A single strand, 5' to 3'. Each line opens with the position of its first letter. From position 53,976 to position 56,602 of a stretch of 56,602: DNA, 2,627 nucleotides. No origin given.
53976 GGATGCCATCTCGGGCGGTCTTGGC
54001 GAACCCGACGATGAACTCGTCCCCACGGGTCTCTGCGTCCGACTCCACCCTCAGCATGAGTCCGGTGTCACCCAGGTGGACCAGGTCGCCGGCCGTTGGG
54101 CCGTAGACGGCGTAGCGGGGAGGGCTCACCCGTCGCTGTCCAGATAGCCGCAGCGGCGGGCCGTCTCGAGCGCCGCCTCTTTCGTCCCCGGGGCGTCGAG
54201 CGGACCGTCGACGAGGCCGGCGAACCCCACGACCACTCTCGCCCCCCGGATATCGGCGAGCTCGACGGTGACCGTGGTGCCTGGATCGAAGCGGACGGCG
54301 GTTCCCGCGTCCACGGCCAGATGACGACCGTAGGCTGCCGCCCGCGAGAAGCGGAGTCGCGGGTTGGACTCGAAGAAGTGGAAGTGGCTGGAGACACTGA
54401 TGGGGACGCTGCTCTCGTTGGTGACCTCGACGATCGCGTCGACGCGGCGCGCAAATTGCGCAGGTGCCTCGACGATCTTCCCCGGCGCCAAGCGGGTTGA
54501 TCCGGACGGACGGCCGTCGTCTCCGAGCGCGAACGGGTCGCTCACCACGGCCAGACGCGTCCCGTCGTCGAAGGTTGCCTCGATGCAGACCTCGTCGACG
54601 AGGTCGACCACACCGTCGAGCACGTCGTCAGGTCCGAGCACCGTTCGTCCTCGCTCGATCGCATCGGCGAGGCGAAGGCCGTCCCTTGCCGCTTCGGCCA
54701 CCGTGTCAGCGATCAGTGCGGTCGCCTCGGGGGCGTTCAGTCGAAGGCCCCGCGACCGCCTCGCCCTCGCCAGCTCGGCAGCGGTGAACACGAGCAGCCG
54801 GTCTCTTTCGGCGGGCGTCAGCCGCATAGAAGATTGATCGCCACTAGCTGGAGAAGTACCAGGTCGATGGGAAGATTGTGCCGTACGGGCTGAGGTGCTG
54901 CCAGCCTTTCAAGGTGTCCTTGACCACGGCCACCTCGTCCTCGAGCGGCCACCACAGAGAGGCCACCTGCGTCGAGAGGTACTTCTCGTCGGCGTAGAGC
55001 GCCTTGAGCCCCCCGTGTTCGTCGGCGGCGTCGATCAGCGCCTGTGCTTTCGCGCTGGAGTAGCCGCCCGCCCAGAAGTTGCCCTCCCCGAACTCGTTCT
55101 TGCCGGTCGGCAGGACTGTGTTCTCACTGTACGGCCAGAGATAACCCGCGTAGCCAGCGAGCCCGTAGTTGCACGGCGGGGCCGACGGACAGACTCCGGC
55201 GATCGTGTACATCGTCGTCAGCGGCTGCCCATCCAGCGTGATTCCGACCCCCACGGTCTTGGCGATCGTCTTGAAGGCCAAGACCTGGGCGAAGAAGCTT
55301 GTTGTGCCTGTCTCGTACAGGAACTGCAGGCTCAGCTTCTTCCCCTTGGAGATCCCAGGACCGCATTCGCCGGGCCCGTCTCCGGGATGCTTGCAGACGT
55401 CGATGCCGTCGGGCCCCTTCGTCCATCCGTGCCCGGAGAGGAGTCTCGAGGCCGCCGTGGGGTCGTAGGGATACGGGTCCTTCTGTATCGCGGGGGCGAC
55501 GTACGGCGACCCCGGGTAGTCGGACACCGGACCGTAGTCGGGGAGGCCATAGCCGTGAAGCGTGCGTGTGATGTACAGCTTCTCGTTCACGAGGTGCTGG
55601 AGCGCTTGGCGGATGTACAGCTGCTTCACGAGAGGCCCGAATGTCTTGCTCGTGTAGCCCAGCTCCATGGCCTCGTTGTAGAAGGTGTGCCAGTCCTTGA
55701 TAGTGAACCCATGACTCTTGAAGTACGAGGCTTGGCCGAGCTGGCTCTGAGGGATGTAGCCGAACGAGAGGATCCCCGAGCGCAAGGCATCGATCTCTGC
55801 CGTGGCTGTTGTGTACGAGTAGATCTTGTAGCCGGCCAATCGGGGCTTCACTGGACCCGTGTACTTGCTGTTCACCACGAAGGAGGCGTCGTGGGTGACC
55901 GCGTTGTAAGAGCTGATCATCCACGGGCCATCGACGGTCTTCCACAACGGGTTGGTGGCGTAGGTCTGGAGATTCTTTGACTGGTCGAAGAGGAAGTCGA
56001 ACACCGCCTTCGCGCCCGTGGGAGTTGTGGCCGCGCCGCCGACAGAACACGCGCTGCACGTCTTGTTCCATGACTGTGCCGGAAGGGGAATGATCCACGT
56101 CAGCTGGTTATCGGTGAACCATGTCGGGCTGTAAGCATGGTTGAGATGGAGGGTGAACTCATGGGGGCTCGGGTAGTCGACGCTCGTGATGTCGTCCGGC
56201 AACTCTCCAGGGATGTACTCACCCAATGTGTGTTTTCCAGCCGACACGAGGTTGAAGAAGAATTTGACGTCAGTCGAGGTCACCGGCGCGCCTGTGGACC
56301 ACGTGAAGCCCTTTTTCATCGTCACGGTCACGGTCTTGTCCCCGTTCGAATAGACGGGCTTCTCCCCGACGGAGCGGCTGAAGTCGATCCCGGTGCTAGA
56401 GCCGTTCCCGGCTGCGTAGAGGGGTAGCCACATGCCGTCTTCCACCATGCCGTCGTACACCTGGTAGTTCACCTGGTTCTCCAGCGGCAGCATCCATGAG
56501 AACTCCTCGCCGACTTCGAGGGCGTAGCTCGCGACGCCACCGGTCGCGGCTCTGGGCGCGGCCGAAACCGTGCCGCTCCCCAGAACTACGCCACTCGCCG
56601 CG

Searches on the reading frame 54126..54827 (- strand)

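Call 26: search_protein_families(library=pfam, proteins=[window:54126-54827:-], max_evalue=0.0001)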
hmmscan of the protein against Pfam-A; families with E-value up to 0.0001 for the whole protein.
window:54126-54827:- (233 aa): 2 families
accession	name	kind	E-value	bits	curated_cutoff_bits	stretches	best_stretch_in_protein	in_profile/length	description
PF00547.23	Urease_gamma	-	9.6e-35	119.4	23.9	1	1-98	1-98/99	Urease, gamma subunit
PF00699.25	Urease_beta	-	1.2e-27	96.2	25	1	128-208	17-97/98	Urease beta subunit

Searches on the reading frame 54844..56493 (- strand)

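Call 26: search_protein_families(library=pfam, proteins=[window:54844-56493:-], max_evalue=0.0001)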
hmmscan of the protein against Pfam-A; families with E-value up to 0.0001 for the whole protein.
window:54844-56493:- (549 aa): 1 family
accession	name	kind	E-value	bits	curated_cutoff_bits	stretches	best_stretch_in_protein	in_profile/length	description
PF00496.27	SBP_bac_5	-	1.1e-31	110.8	32.4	1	46-425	10-326/368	Bacterial extracellular solute-binding proteins, family 5 Middle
